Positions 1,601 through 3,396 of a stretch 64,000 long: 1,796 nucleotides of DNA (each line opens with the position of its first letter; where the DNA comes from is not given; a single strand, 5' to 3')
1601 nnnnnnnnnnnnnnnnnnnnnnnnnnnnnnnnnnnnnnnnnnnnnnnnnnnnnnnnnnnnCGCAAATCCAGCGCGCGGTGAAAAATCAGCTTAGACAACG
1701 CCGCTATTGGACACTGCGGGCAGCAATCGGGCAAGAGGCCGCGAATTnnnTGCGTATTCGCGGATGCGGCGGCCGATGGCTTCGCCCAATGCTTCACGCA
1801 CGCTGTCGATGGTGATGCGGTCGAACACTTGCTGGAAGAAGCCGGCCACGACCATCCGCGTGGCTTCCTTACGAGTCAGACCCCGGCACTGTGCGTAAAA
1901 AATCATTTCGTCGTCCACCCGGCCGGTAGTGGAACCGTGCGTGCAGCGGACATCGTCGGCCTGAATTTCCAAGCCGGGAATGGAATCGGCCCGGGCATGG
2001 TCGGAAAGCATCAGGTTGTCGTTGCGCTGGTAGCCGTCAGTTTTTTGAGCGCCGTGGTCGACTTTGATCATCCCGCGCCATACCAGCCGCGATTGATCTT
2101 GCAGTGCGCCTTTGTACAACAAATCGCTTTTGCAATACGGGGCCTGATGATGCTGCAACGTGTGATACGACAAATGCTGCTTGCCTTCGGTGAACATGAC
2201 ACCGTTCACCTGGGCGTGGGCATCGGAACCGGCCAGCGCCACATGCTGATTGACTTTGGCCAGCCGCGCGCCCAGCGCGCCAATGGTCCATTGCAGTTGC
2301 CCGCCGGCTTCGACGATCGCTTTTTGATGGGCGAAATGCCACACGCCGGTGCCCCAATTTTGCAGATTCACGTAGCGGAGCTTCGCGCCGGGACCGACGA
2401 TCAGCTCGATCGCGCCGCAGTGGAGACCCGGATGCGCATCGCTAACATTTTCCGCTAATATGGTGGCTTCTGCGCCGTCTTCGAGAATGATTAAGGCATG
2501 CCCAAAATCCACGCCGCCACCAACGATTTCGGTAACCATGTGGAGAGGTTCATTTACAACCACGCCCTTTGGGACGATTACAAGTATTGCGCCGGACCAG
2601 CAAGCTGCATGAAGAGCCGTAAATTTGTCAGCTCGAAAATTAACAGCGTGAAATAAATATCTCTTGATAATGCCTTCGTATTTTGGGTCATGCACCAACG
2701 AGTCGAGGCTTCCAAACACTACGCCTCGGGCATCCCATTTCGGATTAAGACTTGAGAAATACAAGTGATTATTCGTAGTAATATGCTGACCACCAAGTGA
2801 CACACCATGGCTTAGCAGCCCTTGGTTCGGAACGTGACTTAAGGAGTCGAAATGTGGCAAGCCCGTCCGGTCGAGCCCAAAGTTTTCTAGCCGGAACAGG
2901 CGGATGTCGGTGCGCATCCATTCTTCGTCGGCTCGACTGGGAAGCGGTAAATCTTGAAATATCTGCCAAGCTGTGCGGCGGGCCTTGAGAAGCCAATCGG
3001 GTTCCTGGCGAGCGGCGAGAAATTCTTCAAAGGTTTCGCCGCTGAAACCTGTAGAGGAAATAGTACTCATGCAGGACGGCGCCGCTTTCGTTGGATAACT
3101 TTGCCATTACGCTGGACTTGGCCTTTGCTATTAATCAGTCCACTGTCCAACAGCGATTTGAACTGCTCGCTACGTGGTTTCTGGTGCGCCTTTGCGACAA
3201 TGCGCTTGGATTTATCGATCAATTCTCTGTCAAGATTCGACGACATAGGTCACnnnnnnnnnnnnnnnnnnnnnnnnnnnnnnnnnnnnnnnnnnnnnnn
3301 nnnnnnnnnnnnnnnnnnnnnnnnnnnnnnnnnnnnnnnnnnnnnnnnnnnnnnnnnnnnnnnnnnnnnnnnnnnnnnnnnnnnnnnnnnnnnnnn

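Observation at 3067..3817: Low-GC, SD-equipped two-gene cassette spliced between sufB and sufD: candidate novel ART-like toxin plus small basic partner inside an essential Fe-S operon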

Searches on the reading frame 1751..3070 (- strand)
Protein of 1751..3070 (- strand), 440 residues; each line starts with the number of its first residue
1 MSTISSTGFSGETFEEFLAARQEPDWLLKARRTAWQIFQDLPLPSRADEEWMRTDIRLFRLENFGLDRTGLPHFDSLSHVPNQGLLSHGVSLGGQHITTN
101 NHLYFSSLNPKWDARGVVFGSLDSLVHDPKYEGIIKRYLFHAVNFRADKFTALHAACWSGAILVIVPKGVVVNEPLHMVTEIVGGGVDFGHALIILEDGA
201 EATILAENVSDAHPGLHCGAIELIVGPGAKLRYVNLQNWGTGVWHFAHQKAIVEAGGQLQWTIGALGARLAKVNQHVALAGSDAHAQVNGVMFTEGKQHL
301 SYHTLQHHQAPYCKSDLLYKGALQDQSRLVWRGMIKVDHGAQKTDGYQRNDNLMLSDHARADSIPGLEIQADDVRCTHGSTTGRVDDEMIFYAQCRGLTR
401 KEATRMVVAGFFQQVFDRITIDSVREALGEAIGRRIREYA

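Call 5: search_protein_families(library=pfam, proteins=[window:1751-3070:-], max_evalue=1)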
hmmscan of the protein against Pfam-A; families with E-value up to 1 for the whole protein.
window:1751-3070:- (440 aa): 3 families
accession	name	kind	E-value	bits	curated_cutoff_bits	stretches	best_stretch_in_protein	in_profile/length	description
PF01458.23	SUFBD_core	-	2.7e-82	276.2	27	1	187-411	9-232/232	SUF system FeS cluster assembly, SufBD core domain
PF19295.5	SufBD_N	-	3e-10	40.5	23.5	1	22-177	21-171/172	SufBD protein N-terminal region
PF24452.1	DUF7568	-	0.18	12.6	27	1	325-383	34-95/121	Family of unknown function (DUF7568)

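Call 39: find_homologous_proteins(query=window:1751-3070:-, max_evalue=1e-20)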
Query window:1751-3070:- (440 aa): 7960 proteins with E <= 1e-20 among 8000 candidates; the best 120 are listed.
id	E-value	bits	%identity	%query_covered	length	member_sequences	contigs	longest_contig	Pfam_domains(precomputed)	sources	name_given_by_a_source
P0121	0.0e+0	1021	100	100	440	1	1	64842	PF01458.24,PF19295.6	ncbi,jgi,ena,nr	ncbi:MAG TPA: Fe-S cluster assembly protein SufD [Pirellulales bacterium]|nr:Fe-S cluster assembly p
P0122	6.5e-219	745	75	100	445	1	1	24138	PF01458.24,PF19295.6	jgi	jgi:Fe-S cluster assembly protein SufD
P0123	1.1e-218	745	75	100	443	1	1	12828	PF01458.24,PF19295.6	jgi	jgi:Fe-S cluster assembly protein SufD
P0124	1.3e-218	744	75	100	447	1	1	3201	PF01458.24,PF19295.6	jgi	jgi:Fe-S cluster assembly protein SufD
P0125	4.7e-218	743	75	100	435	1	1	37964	PF01458.24,PF19295.6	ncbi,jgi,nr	ncbi:MAG TPA: Fe-S cluster assembly protein SufD [Pirellulales bacterium]|jgi:Fe-S cluster assembly 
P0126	9.9e-217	738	74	100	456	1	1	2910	PF01458.24,PF19295.6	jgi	jgi:Fe-S cluster assembly protein SufD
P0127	5.3e-216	736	75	100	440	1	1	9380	PF01458.24,PF19295.6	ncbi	-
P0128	3.0e-215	733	74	100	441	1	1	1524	PF01458.24,PF19295.6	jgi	jgi:Fe-S cluster assembly protein SufD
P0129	3.5e-214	730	73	100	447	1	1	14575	PF01458.24,PF19295.6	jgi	jgi:Fe-S cluster assembly protein SufD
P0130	1.3e-213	728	73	100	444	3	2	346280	PF01458.24,PF19295.6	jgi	jgi:Fe-S cluster assembly protein SufD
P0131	8.5e-213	725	74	100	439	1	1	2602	PF01458.24,PF19295.6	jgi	jgi:Fe-S cluster assembly protein SufD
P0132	2.0e-212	724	73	100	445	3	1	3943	PF01458.24,PF19295.6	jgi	jgi:Fe-S cluster assembly protein SufD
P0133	2.3e-212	724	72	100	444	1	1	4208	PF01458.24,PF19295.6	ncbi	ncbi:MAG TPA: Fe-S cluster assembly protein SufD [Pirellulales bacterium]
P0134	9.0e-212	722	73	100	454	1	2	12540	PF01458.24,PF19295.6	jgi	jgi:Fe-S cluster assembly protein SufD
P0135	1.7e-211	721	72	100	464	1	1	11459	PF01458.24,PF19295.6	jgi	jgi:Fe-S cluster assembly protein SufD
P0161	6.4e-199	680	69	100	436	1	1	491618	PF01458.24,PF19295.6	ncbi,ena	-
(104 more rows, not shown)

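Call 40: find_encoding_contigs(protein=P0125, flank=6000, max_places=2)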
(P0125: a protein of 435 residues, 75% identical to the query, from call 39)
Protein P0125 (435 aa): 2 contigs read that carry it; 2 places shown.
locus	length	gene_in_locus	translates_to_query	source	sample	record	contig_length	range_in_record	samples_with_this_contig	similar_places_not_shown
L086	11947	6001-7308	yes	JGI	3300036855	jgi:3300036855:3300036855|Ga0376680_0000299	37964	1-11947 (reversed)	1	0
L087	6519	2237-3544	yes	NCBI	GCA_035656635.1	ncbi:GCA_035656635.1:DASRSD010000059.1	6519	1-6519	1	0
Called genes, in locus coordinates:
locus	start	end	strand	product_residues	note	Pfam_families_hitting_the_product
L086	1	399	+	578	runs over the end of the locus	-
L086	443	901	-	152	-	PF22636:FlK, PF03061:4HBT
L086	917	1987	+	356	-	PF01207:Dus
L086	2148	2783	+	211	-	PF13404:HTH_AsnC-type (weak), PF13412:HTH_24 (weak)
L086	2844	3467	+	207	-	PF01058:Oxidored_q6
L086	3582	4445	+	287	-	PF00005:ABC_tran, PF02463:SMC_N (faint)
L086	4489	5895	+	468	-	PF19295:SufBD_N, PF01458:SUFBD_core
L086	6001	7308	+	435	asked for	PF19295:SufBD_N, PF01458:SUFBD_core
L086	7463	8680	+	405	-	PF01676:Metalloenzyme, PF10143:PhosphMutase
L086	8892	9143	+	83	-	-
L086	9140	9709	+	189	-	-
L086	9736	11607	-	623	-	PF00009:GTP_EFTU, PF22042:EF-G_D2 (weak), PF03144:GTP_EFTU_D2, PF14492:EFG_III (faint), PF00679:EFG_C, PF21018:BipA_C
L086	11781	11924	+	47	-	-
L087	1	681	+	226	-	PF00005:ABC_tran (weak)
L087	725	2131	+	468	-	PF19295:SufBD_N, PF01458:SUFBD_core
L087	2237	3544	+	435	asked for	PF19295:SufBD_N, PF01458:SUFBD_core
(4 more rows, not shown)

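Call 41: find_encoding_contigs(protein=P0130, flank=6000, max_places=2)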
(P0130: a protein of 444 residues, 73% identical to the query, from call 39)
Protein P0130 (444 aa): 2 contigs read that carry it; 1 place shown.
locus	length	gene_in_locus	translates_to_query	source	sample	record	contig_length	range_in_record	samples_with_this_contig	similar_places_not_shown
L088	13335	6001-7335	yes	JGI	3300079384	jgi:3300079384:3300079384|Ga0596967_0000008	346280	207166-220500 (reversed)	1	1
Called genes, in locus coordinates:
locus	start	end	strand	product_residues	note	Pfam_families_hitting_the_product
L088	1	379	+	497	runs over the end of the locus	-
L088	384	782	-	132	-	PF22636:FlK, PF03061:4HBT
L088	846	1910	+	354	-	PF01207:Dus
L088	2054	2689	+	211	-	PF12802:MarR_2 (weak)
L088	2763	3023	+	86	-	-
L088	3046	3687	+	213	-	PF01058:Oxidored_q6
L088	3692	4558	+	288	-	PF00005:ABC_tran, PF02463:SMC_N (faint)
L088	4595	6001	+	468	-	PF19295:SufBD_N, PF01458:SUFBD_core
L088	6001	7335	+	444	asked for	PF19295:SufBD_N, PF01458:SUFBD_core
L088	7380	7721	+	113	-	-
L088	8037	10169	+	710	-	PF00456:Transketolase_N, PF02779:Transket_pyr, PF22613:Transketolase_C_1, PF02780:Transketolase_C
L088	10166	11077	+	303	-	-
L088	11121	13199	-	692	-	PF12146:Hydrolase_4 (faint), PF00561:Abhydrolase_1, PF13360:PQQ_2 (weak)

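Call 42: find_encoding_contigs(protein=P0161, flank=6000, max_places=2)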
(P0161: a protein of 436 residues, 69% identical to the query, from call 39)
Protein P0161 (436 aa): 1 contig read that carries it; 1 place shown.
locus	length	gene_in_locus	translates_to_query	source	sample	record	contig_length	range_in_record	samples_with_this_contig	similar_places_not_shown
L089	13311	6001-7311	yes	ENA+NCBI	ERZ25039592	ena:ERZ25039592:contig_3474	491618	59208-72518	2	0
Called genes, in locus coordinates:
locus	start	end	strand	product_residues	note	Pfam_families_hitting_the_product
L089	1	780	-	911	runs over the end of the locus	PF07635:PSCyt1, PF07583:PSCyt2, PF07587:PSD1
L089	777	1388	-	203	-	PF00392:GntR, PF07729:FCD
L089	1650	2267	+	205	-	PF01047:MarR (weak), PF12802:MarR_2 (weak), PF13412:HTH_24 (weak), PF25212:HVO_A0114 (faint), PF09339:HTH_IclR (weak), PF13404:HTH_AsnC-type (weak)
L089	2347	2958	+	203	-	PF01058:Oxidored_q6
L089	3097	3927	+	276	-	PF02463:SMC_N (faint), PF00005:ABC_tran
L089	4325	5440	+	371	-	PF19295:SufBD_N, PF01458:SUFBD_core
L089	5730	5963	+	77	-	-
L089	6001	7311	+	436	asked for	PF19295:SufBD_N, PF01458:SUFBD_core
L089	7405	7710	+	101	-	PF00355:Rieske, PF13806:Rieske_2, PF22543:Rieske_4 (weak)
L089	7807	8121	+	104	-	PF01883:FeS_assembly_P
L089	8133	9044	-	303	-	PF07998:Peptidase_M54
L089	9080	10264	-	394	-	-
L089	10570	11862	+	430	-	PF01011:PQQ (faint), PF13360:PQQ_2, PF13570:Beta-prop_ACSF4 (faint)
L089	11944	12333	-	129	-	-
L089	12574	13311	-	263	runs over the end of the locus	-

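Call 44: find_related_loci(query=window:1751-3070:-, collection=metagenome_contigs, flank=3500)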
Query window:1751-3070:- (440 aa) in metagenome_contigs; peptide patterns used: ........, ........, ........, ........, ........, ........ (x = any residue, [..] = any of these).
370 stretches matched a pattern; 269 encode a relative of the query (tblastn E <= 1e-3); the best 80 are kept; 80 distinct loci.
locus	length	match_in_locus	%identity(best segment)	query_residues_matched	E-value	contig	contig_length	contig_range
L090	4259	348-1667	100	1-440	0e+0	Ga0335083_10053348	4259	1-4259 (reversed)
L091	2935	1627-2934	100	1-436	0e+0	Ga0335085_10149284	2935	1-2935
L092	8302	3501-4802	72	2-439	0e+0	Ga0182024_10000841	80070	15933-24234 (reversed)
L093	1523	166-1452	69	4-439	0e+0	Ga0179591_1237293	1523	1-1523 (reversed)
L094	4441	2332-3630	68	1-439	0e+0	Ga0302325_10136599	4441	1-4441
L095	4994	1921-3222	67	1-439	0e+0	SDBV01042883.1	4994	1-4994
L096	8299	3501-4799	68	2-439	0e+0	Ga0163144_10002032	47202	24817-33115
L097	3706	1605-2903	68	5-439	0e+0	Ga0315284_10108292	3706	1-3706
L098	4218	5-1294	67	5-439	0e+0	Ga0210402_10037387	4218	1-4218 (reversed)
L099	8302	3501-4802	66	1-439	0e+0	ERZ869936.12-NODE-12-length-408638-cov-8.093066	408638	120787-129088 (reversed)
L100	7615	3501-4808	64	2-440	0e+0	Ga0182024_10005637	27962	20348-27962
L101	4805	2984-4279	66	3-439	0e+0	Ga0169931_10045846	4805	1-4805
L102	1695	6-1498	66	1-439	0e+0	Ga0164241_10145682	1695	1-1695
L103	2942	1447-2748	64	2-439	0e+0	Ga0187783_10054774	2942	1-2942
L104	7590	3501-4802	65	1-439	0e+0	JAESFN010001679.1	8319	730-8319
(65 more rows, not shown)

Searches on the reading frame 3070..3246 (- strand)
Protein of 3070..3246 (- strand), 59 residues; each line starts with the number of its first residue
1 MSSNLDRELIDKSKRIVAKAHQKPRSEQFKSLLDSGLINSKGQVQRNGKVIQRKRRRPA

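Call 5: search_protein_families(library=pfam, proteins=[window:3070-3246:-], max_evalue=1)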
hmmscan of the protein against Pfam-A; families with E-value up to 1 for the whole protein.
window:3070-3246:- (59 aa): 1 family
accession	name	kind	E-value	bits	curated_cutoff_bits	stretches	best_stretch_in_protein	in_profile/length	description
PF20878.2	REST_helical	-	0.061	14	27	1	17-53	15-51/65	Helical region in REST corepressor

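Call 6: search_protein_families(library=padloc, proteins=[window:3070-3246:-], max_evalue=1)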
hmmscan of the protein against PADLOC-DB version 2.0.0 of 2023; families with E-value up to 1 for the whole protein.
window:3070-3246:- (59 aa): 0 families

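Call 8: search_protein_families(library=ncbifam, proteins=[window:3070-3246:-], max_evalue=1)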
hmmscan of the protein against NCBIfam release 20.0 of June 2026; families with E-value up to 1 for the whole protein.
window:3070-3246:- (59 aa): 1 family
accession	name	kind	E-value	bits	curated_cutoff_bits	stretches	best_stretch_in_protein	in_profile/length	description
TIGR02793.1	nikR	equivalog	0.11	12.8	175.45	1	4-45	6-47/129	nickel-responsive transcriptional regulator NikR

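Call 9: search_protein_families(library=phrogs, proteins=[window:3070-3246:-], max_evalue=1)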
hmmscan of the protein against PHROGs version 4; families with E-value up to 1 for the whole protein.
window:3070-3246:- (59 aa): 3 families
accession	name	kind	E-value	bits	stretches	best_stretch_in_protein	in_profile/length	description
phrog_5467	-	unknown function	0.031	14.2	1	4-56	170-223/552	-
phrog_27019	-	unknown function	0.19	13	1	8-45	24-61/69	-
phrog_29672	-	unknown function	0.21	12.6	1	21-51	2-33/81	-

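Call 34: search_protein_families(library=padloc, alignment_id=A2, max_evalue=1)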
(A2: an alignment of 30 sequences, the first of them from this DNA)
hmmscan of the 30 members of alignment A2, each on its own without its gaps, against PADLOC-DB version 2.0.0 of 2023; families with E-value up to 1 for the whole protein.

A. member 1, seq(59 aa): 0 families

B. families by the number of members that match (of 30 scanned): 0 families

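Call 36: search_protein_families(library=pfam, alignment_id=A2, max_evalue=1)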
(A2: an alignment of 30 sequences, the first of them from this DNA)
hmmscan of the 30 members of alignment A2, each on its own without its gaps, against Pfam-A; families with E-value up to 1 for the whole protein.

A. member 1, seq(59 aa): 1 family
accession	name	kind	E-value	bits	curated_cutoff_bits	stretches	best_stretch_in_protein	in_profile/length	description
PF20878.2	REST_helical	-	0.061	14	27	1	17-53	15-51/65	Helical region in REST corepressor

B. families by the number of members that match (of 30 scanned): 14 families
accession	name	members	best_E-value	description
PF13031.12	DUF3892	1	0.00013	Protein of unknown function (DUF3892)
PF11740.13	KfrA_N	1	0.0074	Plasmid replication region DNA-binding N-term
PF13559.11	DUF4129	1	0.022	Domain of unknown function (DUF4129)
PF19976.4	GAAD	1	0.028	GTPase-associated adaptor domain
PF18092.7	DraK_HK_N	1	0.049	DraK Histidine Kinase N-terminal domain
PF20878.2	REST_helical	1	0.061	Helical region in REST corepressor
PF06628.17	Catalase-rel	1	0.071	Catalase-related immune-responsive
PF11107.14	FANCF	1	0.11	Fanconi anemia group F protein (FANCF)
PF03020.21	LEM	1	0.11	LEM domain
PF15612.11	WHIM1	1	0.14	WSTF, HB1, Itc1p, MBD9 motif 1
PF11065.13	DUF2866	1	0.18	Protein of unknown function (DUF2866)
PF07878.17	RHH_5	1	0.21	CopG-like RHH_1 or ribbon-helix-helix domain, RHH_5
PF24192.1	DUF7417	1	0.27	Domain of unknown function (DUF7417)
PF24744.1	CARF-assoc_HTH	1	0.31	CARF-associated HTH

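Call 65: find_homologous_proteins(query=A2, max_evalue=0.001)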
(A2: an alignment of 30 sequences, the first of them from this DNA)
Query A2 (30 sequences) (59 aa, profile of the alignment): 83 proteins with E <= 0.001 among 1579 candidates.
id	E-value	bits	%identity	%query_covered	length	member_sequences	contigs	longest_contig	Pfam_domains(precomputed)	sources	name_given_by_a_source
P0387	5.9e-14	70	22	61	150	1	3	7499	-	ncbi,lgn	ncbi:MAG: hypothetical protein ACKV2Q_10480 [Planctomycetaceae bacterium]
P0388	3.2e-12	64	26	59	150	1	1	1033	-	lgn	-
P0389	7.8e-11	60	31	61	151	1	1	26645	-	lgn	-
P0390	2.7e-10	58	25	61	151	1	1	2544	-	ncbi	-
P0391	2.9e-10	58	-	-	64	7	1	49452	-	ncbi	ncbi:MAG: hypothetical protein R3F59_30235 [Myxococcota bacterium]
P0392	3.6e-10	58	100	100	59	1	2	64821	-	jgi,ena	-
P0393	4.0e-10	58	-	-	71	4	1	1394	-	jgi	jgi:hypothetical protein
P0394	9.2e-10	57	-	-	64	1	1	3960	-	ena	-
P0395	9.3e-10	56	-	-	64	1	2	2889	-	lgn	-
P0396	9.6e-10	56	28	68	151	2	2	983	-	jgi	-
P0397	1.2e-9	56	25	68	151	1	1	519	-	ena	-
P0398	2.1e-9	55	28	61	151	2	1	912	-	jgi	-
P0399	3.9e-9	54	-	-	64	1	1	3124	-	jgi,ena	-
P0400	4.4e-9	54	28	61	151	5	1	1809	-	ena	-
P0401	6.7e-9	54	31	61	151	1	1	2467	-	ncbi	-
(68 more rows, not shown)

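Call 73: predict_structure(alignment_id=A4)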
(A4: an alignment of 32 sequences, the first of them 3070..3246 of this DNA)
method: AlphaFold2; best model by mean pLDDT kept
length: 59 residues; sequences in the alignment: 32
mean_pLDDT: 70.6   pTM: 0.38
mean pLDDT of the five models: 70.6, 68.9, 68.7, 67.5, 65.5
residues with pLDDT >= 90: 0; 70-90: 37; 50-70: 17; < 50: 5
segments of 3 or more residues with pLDDT < 50: 56-59
pLDDT, mean of each block of 10 residues (from residue 1): 70 78 77 80 67 50
secondary structure, 60 per line:
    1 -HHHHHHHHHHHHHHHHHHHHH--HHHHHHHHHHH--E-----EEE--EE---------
elements in order: H2-22 H25-35 E44-46
